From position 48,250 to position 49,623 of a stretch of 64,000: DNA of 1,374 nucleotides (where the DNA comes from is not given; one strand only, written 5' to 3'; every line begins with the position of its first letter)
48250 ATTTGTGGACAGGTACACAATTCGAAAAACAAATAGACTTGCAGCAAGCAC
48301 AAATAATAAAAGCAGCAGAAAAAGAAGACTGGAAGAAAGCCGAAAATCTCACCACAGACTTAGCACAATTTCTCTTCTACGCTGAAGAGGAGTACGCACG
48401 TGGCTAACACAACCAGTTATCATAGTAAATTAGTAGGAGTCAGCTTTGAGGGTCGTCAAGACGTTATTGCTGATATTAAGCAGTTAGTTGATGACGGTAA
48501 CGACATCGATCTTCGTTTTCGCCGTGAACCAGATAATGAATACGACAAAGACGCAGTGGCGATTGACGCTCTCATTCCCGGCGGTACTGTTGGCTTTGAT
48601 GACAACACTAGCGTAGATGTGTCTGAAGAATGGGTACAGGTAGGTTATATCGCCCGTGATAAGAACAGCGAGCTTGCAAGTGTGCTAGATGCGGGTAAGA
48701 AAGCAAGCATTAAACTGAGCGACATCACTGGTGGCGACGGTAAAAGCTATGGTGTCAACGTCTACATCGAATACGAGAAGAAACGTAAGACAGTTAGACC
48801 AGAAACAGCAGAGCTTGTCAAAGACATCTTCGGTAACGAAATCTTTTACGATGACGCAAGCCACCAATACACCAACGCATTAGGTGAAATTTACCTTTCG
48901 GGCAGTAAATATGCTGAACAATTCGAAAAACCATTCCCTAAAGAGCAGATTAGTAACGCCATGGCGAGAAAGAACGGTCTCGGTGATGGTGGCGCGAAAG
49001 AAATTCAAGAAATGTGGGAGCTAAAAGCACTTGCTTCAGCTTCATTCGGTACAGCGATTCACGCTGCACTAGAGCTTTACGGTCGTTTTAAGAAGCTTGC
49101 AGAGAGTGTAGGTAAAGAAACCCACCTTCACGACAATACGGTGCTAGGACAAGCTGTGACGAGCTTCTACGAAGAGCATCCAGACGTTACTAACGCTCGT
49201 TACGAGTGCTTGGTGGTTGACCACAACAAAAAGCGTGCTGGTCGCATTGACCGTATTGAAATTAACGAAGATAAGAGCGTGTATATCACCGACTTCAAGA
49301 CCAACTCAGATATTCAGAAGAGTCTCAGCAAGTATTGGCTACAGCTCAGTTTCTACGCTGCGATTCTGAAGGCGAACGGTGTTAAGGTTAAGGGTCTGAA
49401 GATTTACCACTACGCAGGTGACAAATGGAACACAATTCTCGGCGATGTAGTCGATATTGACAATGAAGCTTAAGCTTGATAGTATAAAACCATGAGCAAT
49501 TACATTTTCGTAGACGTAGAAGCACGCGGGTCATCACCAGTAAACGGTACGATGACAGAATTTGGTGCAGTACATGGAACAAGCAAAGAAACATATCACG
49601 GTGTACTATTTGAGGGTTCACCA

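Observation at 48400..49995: HIRAN–PD-(D/E)xK nuclease fusion followed by a DEDDh exonuclease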

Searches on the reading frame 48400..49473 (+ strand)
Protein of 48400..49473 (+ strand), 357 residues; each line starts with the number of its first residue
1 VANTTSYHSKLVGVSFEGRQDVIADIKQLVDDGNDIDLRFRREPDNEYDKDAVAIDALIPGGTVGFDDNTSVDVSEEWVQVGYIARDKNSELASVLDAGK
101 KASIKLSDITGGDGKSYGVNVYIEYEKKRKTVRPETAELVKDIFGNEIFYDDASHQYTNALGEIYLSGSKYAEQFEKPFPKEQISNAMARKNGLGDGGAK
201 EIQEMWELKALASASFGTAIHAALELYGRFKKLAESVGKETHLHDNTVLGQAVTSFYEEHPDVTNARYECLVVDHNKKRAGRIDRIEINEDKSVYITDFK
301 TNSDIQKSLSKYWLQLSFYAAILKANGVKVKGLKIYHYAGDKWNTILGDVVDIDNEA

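Call 3: search_protein_families(library=pfam, proteins=[window:48400-49473:+], max_evalue=0.1)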
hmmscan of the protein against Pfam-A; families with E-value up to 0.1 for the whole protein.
window:48400-49473:+ (357 aa): 3 families
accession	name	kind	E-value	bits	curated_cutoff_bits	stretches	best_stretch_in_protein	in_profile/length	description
PF12705.13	PDDEXK_1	-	2.6e-10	41.1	22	1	208-328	29-174/247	PD-(D/E)XK nuclease superfamily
PF08797.16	HIRAN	-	4.8e-07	29.9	24.7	1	18-100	16-70/96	HIRAN domain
PF01930.23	Cas_Cas4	-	0.00037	21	22.7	1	280-336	53-105/160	Domain of unknown function DUF83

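Call 4: search_protein_families(library=phrogs, proteins=[window:48400-49473:+], max_evalue=0.01)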
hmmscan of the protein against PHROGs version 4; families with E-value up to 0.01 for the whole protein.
window:48400-49473:+ (357 aa): 7 families
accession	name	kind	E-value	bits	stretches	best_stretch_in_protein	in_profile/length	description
phrog_298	-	DNA, RNA and nucleotide metabolism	1.1e-26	94.9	1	130-346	31-235/293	exonuclease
phrog_466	-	DNA, RNA and nucleotide metabolism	2e-09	38.3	1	212-321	210-316/446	exonuclease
phrog_1218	-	DNA, RNA and nucleotide metabolism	1.9e-05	25.1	1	280-333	141-201/364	exonuclease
phrog_69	-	DNA, RNA and nucleotide metabolism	0.00012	22.2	1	200-324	108-248/501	exonuclease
phrog_18569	-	unknown function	0.00013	23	0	34-58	26-50/95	-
phrog_6600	-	unknown function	0.0025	18.2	0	27-117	189-261/285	-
phrog_27141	-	unknown function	0.0028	18.7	0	8-66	7-63/139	-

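Call 7: search_solved_structures(query=window:48400-49473:+, max_evalue=1, show_alignments=3)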
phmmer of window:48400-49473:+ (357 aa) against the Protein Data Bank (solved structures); distinct sequences matched with E-value up to 1: 2.
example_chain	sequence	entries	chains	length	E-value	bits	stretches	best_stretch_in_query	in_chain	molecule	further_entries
6o5e_A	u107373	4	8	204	0.48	13.2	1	115-175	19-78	Vitronectin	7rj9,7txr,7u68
2ncl_A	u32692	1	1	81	0.57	13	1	101-135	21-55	BolA-like protein 3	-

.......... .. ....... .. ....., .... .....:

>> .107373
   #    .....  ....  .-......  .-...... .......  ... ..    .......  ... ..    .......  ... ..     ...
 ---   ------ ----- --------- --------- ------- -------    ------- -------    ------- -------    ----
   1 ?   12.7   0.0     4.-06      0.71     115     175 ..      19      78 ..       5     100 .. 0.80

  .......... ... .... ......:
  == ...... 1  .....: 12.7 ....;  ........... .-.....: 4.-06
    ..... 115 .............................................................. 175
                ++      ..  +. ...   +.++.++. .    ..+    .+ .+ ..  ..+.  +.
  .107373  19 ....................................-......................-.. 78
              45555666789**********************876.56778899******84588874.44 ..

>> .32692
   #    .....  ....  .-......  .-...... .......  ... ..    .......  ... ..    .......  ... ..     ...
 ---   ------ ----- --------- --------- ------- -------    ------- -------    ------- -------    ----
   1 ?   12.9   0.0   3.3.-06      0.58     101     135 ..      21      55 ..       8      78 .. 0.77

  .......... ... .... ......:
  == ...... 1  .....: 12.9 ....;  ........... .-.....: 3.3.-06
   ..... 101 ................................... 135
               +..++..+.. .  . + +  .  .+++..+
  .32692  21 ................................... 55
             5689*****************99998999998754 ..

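Call 10: search_dna_similar(query=window:48400-49473:+, collection=phages, mode=protein, max_rows=40)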
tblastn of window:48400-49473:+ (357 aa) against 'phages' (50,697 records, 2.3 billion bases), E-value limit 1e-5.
Records with a match: 73; places in all: 73; records where one place covers at least 80% of the query: 0.
Best place of each record, by identity: <60% 73.
By first word of the organism name: Mycobacterium 55; Gordonia 16; Caudoviricetes 1; uncultured 1.
By host as written in the record: Mycobacterium smegmatis mc2 155 46; Gordonia terrae 3612 10; Mycobacterium smegmatis mc#155 4; - 3; Gordonia terrae NRRL B-16283 2; Gordonia sputi 2; Gordonia terrae 3216 2; Mycolicibacterium septicum 1; and 3 more.
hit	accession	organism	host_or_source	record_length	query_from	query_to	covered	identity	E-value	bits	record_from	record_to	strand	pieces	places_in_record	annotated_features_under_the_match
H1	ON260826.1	Gordonia phage Banquo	Gordonia terrae 3612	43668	92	353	73%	33.8%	3e-31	130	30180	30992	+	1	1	45: Cas4 family exonuclease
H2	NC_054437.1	Gordonia phage TinaLin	Gordonia terrae NRRL B-16283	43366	92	353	73%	33.8%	6e-31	129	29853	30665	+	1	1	44: exonuclease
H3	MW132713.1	Gordonia phage TinaLin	Gordonia terrae NRRL B-16283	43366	92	353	73%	33.8%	6e-31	129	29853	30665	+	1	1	44: Cas4 family exonuclease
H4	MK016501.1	Mycobacterium phage Nebkiss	Mycobacterium smegmatis mc2 155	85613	145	353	59%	39.4%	8e-38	149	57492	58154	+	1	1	102: DNA helicase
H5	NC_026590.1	Mycobacterium phage Gaia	Mycobacterium smegmatis mc2 155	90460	145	353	59%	39.4%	8e-38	149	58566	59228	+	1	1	102: exonuclease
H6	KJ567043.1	Mycobacterium phage Gaia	Mycobacterium smegmatis mc2 155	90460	145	353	59%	39.4%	8e-38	149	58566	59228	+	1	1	102: helicase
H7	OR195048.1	Mycobacterium phage Bombitas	Mycobacterium smegmatis mc2 155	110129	145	354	59%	38.7%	2e-37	148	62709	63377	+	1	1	105: RecB-like exonuclease/helicase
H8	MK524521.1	Mycobacterium phage Schatzie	Mycobacterium smegmatis mc2 155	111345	145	354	59%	38.7%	2e-37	148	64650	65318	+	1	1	112: RecB-like exonuclease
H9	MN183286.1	Mycobacterium phage Yeet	Mycobacterium smegmatis mc2 155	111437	145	354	59%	38.7%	2e-37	148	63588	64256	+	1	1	108: RecB-like exonuclease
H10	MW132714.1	Mycobacterium phage Pound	Mycobacterium smegmatis mc#155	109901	145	354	59%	38.7%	3e-37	148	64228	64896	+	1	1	107: AddA-like dsDNA break-binding protein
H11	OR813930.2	Mycobacterium phage WXIN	Mycolicibacterium septicum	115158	143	353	59%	38.4%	6e-40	155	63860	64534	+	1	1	hypothetical protein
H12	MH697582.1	Mycobacterium phage Ejimix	Mycobacterium smegmatis mc2 155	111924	145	354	59%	38.3%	3e-37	148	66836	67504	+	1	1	112: RecB-like exonuclease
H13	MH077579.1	Mycobacterium phage Halley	Mycobacterium smegmatis mc2 155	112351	145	354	59%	38.3%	3e-37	148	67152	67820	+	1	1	120: RecB-like exonuclease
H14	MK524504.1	Mycobacterium phage Hughesyang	Mycobacterium smegmatis mc2 155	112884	145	354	59%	38.3%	3e-37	148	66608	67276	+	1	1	117: RecB-like exonuclease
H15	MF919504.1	Mycobacterium phage DmpstrDiver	Mycobacterium smegmatis mc2 155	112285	145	354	59%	38.3%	4e-37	147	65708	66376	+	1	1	RecB-like exonuclease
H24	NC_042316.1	Mycobacterium phage Baka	Mycobacterium smegmatis mc2 155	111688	143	356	60%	36.5%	1e-36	146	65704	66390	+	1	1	118: exonuclease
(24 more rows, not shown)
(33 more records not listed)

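Call 11: find_homologous_proteins(query=window:48400-49473:+, max_evalue=0.001)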
Query window:48400-49473:+ (357 aa): 629 proteins with E <= 0.001 among 4161 candidates; the best 120 are listed.
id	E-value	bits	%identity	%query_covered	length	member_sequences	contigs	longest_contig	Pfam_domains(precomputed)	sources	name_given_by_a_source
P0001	3.8e-227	772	97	100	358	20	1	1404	PF12705.14,PF08797.17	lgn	-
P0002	1.4e-207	707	89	99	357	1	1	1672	PF12705.14,PF08797.17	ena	-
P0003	3.0e-206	703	90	100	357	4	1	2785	PF12705.14,PF08797.17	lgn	-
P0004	5.2e-200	682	82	100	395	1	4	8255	PF12705.14,PF08797.17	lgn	-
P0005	2.9e-182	624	79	100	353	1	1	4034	PF12705.14,PF08797.17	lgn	-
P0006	5.8e-168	577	75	99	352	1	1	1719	PF12705.14,PF08797.17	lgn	-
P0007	1.7e-165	569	73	99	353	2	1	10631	PF12705.14,PF08797.17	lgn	-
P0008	2.0e-164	565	72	99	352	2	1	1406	PF12705.14,PF08797.17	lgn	-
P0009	4.9e-156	538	68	100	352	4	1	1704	PF12705.14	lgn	-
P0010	1.4e-153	530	69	100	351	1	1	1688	PF12705.14,PF08797.17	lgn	-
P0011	3.4e-151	522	69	98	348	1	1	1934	PF12705.14,PF08797.17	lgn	-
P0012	1.9e-149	516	63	99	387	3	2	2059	PF12705.14,PF08797.17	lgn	-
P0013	2.8e-148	512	62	99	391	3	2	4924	PF12705.14,PF08797.17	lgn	-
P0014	1.9e-147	509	68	99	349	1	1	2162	PF12705.14,PF08797.17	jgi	-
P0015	3.0e-146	506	65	99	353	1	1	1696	PF12705.14,PF08797.17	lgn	-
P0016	1.8e-145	503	67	99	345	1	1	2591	PF12705.14,PF08797.17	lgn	-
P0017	2.6e-145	502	72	90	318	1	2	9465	PF12705.14,PF08797.17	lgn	-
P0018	7.1e-145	501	64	99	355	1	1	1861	PF12705.14,PF08797.17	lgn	-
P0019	8.0e-145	501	68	99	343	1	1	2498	PF12705.14,PF08797.17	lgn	-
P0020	1.4e-141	490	65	99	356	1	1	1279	PF12705.14,PF08797.17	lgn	-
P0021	5.8e-140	485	65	99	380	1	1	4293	PF12705.14,PF08797.17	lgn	-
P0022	3.5e-139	482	63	99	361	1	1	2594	PF12705.14,PF08797.17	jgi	-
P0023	5.6e-139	482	65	99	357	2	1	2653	PF12705.14,PF08797.17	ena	-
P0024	3.2e-138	479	67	89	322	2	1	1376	PF12705.14,PF08797.17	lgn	-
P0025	1.4e-137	477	63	99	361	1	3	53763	PF12705.14,PF08797.17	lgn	-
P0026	1.6e-137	477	88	70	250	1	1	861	PF08797.17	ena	-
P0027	3.6e-137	476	66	99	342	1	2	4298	PF12705.14,PF08797.17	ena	-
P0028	1.2e-134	467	62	99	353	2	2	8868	PF12705.14,PF08797.17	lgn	-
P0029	9.1e-132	458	64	99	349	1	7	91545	PF12705.14,PF08797.17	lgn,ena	-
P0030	1.1e-131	458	61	99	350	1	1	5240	PF12705.14,PF08797.17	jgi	-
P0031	1.3e-131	457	61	99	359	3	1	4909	PF12705.14,PF08797.17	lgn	-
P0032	3.4e-130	453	63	99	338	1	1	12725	PF12705.14,PF08797.17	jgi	jgi:hypothetical protein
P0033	4.9e-129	449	57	99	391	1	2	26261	PF12705.14,PF08797.17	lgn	-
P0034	9.7e-129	448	63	99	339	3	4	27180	PF12705.14,PF08797.17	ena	-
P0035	4.8e-127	442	61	99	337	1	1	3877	PF12705.14,PF08797.17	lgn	-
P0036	4.1e-126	439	60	99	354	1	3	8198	PF12705.14,PF08797.17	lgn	-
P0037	9.3e-126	438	60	99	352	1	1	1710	PF12705.14,PF08797.17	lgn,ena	-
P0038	1.1e-124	435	61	99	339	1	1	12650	PF12705.14,PF08797.17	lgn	-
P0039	3.6e-124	433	60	99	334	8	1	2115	PF12705.14,PF08797.17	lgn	-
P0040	4.8e-115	403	56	99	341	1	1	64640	PF12705.14,PF08797.17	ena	-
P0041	2.2e-98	348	68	66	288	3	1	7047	PF12705.14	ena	-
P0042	5.3e-98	347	73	61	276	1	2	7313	PF12705.14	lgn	-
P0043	1.5e-96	342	69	61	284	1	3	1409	PF12705.14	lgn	-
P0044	1.9e-96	342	51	97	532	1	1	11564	PF12705.14,PF08797.17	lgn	-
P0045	1.1e-95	339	69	64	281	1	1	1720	PF12705.14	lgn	-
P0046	1.7e-95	339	69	63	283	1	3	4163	PF12705.14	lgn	-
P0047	3.7e-95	338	66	67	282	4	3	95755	PF12705.14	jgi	jgi:hypothetical protein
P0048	3.8e-95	338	67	67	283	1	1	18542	PF12705.14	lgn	-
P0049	8.6e-95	336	69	61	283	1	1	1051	PF12705.14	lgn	-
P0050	1.7e-94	335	50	99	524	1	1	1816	PF12705.14,PF08797.17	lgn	-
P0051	4.0e-94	334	66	66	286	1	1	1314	PF12705.14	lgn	-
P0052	5.5e-94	334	67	64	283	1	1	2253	PF12705.14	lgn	-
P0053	9.1e-94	333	68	64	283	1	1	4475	PF12705.14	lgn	-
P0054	1.2e-93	333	69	61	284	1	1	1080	PF12705.14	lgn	-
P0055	1.5e-93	332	50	99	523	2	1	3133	PF12705.14,PF08797.17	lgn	-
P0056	1.6e-93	332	63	66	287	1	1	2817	PF12705.14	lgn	-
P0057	3.0e-93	331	69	61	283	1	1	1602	PF12705.14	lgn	-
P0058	1.2e-92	329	68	61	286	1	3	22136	PF12705.14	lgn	-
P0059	1.6e-92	329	68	61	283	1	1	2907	PF12705.14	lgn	-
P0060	2.8e-92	328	67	61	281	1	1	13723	PF12705.14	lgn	-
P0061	5.1e-92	327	49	98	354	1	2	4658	PF12705.14,PF08797.17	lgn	-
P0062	6.8e-92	327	67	63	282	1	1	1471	PF12705.14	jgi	jgi:hypothetical protein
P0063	1.6e-91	326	67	61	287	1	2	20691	PF12705.14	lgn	-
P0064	1.6e-91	326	67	61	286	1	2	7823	PF12705.14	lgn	-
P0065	3.7e-91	324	69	61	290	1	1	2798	PF12705.14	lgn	-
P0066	5.1e-91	324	65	63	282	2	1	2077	PF12705.14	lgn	-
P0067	5.7e-91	324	66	62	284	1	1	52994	PF12705.14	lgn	-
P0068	9.3e-91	323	65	63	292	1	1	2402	PF12705.14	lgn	-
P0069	1.4e-90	322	65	63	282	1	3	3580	PF12705.14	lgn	-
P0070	1.9e-90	322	65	64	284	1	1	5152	PF12705.14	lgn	-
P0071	2.0e-90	322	67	61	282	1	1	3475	PF12705.14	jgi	jgi:hypothetical protein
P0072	2.6e-90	322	66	61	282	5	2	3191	PF12705.14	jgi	jgi:hypothetical protein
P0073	1.3e-89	319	67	61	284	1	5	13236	PF12705.14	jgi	jgi:hypothetical protein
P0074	2.2e-89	319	48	97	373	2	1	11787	PF12705.14,PF08797.17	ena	-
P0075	5.0e-89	317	67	61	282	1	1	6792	PF12705.14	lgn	-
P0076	6.6e-89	317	47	98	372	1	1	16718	PF12705.14,PF08797.17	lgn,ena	-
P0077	1.0e-88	316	51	95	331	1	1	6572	PF12705.14,PF08797.17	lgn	-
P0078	1.2e-88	316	49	94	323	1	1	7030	PF12705.14,PF08797.17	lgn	-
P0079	2.1e-88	315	49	96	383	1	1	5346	PF12705.14,PF08797.17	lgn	-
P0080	6.4e-88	314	49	95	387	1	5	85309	PF12705.14,PF08797.17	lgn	-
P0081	7.4e-88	314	50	96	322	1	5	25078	PF12705.14,PF08797.17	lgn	-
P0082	1.9e-87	312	50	96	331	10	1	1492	PF12705.14,PF08797.17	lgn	-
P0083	2.9e-87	312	51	94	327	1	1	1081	PF12705.14,PF08797.17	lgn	-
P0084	1.4e-86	309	51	96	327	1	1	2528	PF12705.14,PF08797.17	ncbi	-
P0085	2.0e-86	309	48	99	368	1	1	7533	PF12705.14,PF08797.17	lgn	-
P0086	2.3e-86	309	50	96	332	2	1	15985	PF12705.14,PF08797.17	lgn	-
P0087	2.9e-86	308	47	98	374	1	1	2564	PF12705.14,PF08797.17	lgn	-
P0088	3.8e-86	308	62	63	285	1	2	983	PF12705.14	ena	-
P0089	4.4e-86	308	51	96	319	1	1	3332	PF12705.14,PF08797.17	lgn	-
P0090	8.6e-86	307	47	95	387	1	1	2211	PF12705.14,PF08797.17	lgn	-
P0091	2.2e-85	305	49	95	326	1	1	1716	PF12705.14,PF08797.17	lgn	-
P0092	1.1e-84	303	50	96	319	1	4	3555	PF12705.14,PF08797.17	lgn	-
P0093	1.6e-84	303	50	96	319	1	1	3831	PF12705.14,PF08797.17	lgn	-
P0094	3.7e-84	301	50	96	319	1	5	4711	PF12705.14,PF08797.17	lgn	-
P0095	3.8e-84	301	63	66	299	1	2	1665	PF12705.14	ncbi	-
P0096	9.7e-84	300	47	98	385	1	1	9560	PF12705.14,PF08797.17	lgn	-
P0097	3.0e-83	298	48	98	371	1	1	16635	PF12705.14,PF08797.17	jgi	jgi:hypothetical protein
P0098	7.7e-83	297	46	96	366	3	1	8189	PF12705.14,PF08797.17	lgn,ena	-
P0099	1.2e-82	296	46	98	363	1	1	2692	PF12705.14,PF08797.17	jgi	jgi:hypothetical protein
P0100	2.8e-82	295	48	95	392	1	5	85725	PF12705.14,PF08797.17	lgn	-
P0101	4.9e-82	294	47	96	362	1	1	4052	PF12705.14,PF08797.17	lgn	-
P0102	7.0e-82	294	46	95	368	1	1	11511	PF12705.14,PF08797.17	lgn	-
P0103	2.1e-81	292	46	99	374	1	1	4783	PF12705.14,PF08797.17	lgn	-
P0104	4.1e-81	291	47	98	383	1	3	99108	PF12705.14,PF08797.17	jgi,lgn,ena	-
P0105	6.7e-81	291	46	98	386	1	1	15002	PF12705.14,PF08797.17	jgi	jgi:hypothetical protein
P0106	7.1e-81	291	48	95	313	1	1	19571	PF12705.14,PF08797.17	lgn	-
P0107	3.5e-80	288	46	96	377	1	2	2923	PF12705.14,PF08797.17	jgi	jgi:hypothetical protein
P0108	6.4e-79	284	46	98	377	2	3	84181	PF12705.14,PF08797.17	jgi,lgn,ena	-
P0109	3.4e-78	282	47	96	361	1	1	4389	PF12705.14,PF08797.17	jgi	-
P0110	5.0e-78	281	47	98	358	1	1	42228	PF12705.14,PF08797.17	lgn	-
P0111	5.5e-78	281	46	98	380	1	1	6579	PF12705.14,PF08797.17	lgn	-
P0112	6.5e-78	281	46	99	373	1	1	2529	PF12705.14,PF08797.17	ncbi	-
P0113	6.5e-78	281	44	98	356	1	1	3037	PF12705.14,PF08797.17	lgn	-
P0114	2.6e-77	279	50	96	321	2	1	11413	PF12705.14,PF08797.17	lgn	-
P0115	3.7e-77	278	47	96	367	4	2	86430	PF12705.14,PF08797.17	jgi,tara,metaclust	tara:strand:- start:637 stop:1740 length:1104 start_codon:yes stop_codon:yes gene_type:complete|meta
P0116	5.5e-77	278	45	98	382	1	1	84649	PF12705.14,PF08797.17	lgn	-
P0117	1.2e-76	277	45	98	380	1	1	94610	PF12705.14,PF08797.17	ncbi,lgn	-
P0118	1.5e-76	276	46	98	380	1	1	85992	PF12705.14,PF08797.17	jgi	jgi:hypothetical protein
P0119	1.9e-76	276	46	96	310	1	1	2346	PF12705.14,PF08797.17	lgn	-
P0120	3.0e-76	275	45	99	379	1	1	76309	PF08797.17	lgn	-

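Call 14: find_encoding_contigs(protein=P0029, flank=6000, max_places=3)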
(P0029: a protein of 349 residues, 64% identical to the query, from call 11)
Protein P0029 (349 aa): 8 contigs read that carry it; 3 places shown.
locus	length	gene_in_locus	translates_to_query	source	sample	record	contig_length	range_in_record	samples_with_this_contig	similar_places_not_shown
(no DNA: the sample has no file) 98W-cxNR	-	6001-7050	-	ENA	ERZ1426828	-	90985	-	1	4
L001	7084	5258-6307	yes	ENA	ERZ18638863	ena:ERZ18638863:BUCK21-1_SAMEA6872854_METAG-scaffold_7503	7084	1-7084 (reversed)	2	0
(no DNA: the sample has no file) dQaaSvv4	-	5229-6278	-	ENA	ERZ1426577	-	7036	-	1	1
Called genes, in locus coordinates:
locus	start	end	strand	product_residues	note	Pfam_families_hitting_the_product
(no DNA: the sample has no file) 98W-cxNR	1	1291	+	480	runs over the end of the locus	PF11443:DUF2828, PF25043:DUF7788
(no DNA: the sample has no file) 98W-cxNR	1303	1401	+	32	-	-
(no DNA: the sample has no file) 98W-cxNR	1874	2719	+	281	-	PF01145:Band_7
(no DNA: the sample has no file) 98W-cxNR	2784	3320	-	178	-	PF13392:HNH_3 (weak)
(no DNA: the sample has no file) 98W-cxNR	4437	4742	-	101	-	PF00085:Thioredoxin, PF08534:Redoxin (faint), PF13728:TraF (weak), PF13098:Thioredoxin_2, PF13905:Thioredoxin_8 (faint)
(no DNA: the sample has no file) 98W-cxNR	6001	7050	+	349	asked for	PF08797:HIRAN, PF12705:PDDEXK_1 (weak)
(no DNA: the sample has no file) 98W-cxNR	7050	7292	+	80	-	-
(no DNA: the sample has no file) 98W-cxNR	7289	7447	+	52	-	-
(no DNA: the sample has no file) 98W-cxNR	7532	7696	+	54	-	-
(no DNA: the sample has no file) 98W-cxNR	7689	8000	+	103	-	-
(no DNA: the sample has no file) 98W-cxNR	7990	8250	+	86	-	-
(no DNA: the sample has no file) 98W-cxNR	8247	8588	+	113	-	-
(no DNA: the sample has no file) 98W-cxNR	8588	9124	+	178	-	-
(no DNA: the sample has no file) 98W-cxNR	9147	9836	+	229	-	-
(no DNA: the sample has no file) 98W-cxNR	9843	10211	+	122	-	-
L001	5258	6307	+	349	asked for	PF08797:HIRAN, PF12705:PDDEXK_1 (weak)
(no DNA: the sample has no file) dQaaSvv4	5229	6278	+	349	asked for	PF08797:HIRAN, PF12705:PDDEXK_1 (weak)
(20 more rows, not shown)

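Call 15: find_encoding_contigs(protein=P0104, flank=6000, max_places=3)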
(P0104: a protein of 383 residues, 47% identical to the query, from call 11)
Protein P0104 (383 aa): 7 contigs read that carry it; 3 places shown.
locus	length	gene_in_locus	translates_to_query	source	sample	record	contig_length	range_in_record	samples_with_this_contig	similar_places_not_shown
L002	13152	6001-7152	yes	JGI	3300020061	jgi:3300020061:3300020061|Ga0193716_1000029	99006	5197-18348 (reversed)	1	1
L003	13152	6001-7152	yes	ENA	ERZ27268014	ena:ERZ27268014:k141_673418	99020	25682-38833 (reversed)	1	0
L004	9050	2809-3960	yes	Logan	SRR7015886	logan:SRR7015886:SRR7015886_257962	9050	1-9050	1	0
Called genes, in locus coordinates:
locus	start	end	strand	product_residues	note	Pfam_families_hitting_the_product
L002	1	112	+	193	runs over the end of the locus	PF04011:LemA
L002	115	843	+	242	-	PF14243:R2K_3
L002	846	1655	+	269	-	-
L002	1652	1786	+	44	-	-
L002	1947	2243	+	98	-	PF24792:DUF7701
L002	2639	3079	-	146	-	-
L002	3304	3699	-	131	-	-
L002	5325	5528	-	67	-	-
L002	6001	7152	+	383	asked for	PF08797:HIRAN, PF12705:PDDEXK_1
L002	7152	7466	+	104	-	-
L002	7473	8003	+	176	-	-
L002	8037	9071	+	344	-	-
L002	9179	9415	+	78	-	-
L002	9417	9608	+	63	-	-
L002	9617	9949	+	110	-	-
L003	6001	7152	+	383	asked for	PF08797:HIRAN, PF12705:PDDEXK_1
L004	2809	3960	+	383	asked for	PF08797:HIRAN, PF12705:PDDEXK_1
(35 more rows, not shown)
